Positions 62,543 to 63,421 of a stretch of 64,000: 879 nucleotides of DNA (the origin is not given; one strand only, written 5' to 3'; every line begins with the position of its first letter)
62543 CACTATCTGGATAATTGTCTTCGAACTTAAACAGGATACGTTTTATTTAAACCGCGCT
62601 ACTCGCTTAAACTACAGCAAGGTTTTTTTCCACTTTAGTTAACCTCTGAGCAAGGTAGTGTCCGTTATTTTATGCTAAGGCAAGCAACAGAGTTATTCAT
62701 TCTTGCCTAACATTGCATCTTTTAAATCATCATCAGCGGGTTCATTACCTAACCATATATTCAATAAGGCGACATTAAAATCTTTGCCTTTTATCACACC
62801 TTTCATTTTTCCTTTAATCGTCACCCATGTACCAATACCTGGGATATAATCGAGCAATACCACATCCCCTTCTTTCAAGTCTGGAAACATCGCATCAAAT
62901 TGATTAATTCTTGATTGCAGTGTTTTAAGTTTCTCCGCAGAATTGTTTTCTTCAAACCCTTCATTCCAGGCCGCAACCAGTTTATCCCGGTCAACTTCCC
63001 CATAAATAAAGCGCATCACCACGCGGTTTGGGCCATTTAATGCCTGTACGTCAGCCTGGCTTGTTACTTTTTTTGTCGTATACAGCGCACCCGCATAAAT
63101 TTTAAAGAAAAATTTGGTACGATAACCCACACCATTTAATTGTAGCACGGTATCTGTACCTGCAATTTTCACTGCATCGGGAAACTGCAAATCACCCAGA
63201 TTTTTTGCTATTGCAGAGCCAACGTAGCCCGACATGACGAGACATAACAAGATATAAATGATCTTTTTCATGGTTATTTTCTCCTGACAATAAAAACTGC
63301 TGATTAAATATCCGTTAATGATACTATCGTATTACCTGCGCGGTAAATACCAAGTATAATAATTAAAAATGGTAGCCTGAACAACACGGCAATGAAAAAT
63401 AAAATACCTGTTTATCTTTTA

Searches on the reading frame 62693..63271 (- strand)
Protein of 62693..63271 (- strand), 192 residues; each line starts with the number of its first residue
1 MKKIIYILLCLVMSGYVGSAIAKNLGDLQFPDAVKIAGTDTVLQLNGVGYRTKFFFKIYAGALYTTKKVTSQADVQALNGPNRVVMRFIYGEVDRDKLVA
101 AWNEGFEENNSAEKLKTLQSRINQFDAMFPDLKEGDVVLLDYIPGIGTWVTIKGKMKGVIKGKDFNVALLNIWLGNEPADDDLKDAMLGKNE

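Call 25: find_encoding_contigs(protein=window:62693-63271:-, flank=10000, max_places=6)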
Protein window:62693-63271:- (192 aa): 8 contigs read that carry it; 4 places shown.
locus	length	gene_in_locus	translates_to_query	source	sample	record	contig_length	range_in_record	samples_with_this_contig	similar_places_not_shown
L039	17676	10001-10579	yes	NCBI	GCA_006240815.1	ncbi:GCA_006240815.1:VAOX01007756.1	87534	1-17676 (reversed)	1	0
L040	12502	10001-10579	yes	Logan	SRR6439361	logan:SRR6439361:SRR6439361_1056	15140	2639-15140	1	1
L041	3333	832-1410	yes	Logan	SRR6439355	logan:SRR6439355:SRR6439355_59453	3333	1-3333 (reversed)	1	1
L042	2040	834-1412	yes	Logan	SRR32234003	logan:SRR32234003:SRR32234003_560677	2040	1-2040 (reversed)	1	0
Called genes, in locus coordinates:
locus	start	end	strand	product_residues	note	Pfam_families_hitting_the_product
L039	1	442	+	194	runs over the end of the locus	PF03695:UPF0149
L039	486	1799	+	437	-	PF05195:AMP_N, PF00557:Peptidase_M24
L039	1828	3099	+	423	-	PF01494:FAD_binding_3, PF08491:SE (faint)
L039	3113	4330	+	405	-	PF01266:DAO (weak), PF01494:FAD_binding_3, PF05834:Lycopene_cycl (faint), PF08491:SE (weak)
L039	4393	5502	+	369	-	PF01571:GCV_T, PF08669:GCV_T_C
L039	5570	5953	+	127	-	PF01597:GCV_H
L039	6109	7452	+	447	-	PF02347:GDC-P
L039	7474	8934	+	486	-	PF02347:GDC-P, PF00266:Aminotran_5 (weak), PF21478:GcvP2_C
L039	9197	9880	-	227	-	PF00990:GGDEF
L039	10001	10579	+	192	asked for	PF16036:Chalcone_3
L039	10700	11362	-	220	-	PF00483:NTP_transferase, PF12804:NTP_transf_3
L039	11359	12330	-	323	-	PF01636:APH, PF02958:EcKL (weak)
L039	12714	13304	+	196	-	PF01569:PAP2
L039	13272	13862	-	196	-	PF00300:His_Phos_1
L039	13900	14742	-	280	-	PF03186:CobD_Cbib, PF17113:AmpE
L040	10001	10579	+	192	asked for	PF16036:Chalcone_3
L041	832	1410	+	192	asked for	PF16036:Chalcone_3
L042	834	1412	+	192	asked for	PF16036:Chalcone_3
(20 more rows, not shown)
